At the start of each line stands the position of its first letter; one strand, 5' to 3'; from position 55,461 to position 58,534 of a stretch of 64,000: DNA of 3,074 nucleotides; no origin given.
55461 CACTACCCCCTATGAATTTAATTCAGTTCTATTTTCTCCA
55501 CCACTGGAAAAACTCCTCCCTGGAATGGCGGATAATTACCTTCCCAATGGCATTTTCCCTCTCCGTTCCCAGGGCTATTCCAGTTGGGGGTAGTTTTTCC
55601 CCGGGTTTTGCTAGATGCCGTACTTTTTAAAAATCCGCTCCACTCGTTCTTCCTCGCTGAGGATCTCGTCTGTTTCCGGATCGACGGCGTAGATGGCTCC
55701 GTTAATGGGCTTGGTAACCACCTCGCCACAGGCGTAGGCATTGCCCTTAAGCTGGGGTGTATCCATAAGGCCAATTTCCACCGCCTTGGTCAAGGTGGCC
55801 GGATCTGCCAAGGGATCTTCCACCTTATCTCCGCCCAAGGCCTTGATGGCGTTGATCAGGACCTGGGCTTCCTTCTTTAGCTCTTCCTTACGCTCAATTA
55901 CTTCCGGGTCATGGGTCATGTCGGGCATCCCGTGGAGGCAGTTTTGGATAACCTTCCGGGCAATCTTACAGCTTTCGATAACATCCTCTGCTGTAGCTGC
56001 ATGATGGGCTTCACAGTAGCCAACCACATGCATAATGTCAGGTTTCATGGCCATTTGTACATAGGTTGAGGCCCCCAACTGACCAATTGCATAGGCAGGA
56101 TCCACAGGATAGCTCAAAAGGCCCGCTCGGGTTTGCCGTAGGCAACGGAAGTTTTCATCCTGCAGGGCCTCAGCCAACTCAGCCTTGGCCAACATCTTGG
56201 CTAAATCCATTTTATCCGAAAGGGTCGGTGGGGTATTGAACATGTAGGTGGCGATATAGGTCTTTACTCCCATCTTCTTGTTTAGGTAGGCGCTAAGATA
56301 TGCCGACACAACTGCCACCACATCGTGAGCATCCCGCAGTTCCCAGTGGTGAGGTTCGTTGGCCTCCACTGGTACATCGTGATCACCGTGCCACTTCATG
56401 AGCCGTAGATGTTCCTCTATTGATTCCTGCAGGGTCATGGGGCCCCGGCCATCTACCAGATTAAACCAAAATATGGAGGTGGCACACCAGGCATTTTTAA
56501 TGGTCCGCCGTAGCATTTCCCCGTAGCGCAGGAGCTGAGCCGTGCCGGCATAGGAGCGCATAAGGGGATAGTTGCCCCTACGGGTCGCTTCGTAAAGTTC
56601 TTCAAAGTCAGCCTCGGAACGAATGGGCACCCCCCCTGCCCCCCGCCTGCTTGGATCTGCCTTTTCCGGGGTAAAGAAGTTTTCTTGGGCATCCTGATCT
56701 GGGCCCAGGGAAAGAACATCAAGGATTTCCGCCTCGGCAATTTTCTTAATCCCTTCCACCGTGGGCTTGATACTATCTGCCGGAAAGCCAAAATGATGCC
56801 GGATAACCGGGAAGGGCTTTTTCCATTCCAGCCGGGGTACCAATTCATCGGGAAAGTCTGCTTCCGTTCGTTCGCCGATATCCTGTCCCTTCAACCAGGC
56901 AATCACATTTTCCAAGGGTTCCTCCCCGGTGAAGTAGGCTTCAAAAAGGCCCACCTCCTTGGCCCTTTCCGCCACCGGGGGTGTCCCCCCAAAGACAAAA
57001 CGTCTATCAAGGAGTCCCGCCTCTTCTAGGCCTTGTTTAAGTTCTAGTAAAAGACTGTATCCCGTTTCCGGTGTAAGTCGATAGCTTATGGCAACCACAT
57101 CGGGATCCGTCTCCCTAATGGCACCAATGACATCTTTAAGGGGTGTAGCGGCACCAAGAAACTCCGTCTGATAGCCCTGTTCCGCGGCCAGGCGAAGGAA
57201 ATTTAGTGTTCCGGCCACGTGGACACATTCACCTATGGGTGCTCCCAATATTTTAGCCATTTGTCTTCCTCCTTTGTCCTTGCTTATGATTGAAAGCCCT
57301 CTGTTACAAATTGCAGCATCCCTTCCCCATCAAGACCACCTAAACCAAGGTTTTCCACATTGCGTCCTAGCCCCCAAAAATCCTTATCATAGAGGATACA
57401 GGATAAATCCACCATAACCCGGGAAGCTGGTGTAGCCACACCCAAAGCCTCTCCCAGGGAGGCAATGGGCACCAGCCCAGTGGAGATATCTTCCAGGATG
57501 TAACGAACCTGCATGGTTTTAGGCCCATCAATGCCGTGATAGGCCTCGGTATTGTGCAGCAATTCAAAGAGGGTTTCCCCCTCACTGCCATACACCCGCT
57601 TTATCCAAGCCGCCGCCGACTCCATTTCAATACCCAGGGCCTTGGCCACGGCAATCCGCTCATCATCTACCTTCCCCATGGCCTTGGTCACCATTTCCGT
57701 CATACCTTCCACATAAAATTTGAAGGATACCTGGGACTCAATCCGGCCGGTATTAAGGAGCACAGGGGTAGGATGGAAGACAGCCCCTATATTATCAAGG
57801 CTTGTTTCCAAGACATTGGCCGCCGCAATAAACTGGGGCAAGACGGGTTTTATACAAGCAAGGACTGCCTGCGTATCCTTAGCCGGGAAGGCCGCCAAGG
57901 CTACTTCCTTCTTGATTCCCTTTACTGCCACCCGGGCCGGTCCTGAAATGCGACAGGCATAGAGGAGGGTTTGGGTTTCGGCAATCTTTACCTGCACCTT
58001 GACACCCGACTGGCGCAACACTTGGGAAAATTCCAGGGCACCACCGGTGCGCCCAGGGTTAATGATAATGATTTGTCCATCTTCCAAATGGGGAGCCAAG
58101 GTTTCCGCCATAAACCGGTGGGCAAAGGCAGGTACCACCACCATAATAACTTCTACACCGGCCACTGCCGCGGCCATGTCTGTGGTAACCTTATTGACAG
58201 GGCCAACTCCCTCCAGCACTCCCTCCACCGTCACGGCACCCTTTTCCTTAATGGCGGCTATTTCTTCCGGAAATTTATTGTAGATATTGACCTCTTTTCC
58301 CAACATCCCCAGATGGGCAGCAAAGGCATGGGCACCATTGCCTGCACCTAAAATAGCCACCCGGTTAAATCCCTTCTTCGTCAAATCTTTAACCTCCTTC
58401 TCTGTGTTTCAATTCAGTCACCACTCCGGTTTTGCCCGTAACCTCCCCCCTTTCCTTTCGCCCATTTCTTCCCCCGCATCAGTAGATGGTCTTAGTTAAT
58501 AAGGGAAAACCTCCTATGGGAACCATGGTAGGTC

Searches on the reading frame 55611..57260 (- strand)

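Call 11: search_protein_families(library=pfam, proteins=[window:55611-57260:-], max_evalue=0.01)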
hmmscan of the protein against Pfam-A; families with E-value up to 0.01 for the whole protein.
window:55611-57260:- (549 aa): 2 families
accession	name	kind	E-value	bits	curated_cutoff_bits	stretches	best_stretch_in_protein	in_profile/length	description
PF02310.24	B12-binding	-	1.8e-10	41.1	32.1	1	3-119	2-120/121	B12 binding domain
PF06368.17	Met_asp_mut_E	-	9.8e-05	21.5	26.6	1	383-514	255-377/441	Methylaspartate mutase E chain (MutE)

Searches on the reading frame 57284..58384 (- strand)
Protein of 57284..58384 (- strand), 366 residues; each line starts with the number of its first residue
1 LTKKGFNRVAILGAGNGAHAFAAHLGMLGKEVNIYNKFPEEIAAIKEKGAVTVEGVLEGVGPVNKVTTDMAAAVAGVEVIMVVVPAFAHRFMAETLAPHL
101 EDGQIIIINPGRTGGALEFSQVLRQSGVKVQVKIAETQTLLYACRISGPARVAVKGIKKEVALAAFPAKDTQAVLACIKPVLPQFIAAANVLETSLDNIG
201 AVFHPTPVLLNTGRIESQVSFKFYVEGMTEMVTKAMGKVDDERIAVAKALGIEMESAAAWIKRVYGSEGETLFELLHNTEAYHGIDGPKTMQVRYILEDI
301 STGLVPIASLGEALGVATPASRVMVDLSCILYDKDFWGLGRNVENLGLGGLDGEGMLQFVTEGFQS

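Call 11: search_protein_families(library=pfam, proteins=[window:57284-58384:-], max_evalue=0.01)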
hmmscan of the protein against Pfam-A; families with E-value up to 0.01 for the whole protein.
window:57284-58384:- (366 aa): 5 families
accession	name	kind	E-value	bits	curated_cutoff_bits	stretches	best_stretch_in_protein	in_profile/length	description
PF02317.23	Octopine_DH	-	5.6e-44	150.2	30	1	188-328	2-146/150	NAD/NADP octopine/nopaline dehydrogenase, alpha-helical domain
PF01210.29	NAD_Gly3P_dh_N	-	5.7e-09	36.6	23.1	1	9-108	2-101/158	NAD-dependent glycerol-3-phosphate dehydrogenase N-terminus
PF03807.23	F420_oxidored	-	3.2e-06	28.1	21.6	1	8-107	1-89/94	NADP oxidoreductase coenzyme F420-dependent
PF02558.23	ApbA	-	3.8e-05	23.8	22.2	1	9-108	1-98/150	Ketopantoate reductase PanE/ApbA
PF03446.21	NAD_binding_2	-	0.00033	21.1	21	1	9-107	2-90/161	NAD binding domain of 6-phosphogluconate dehydrogenase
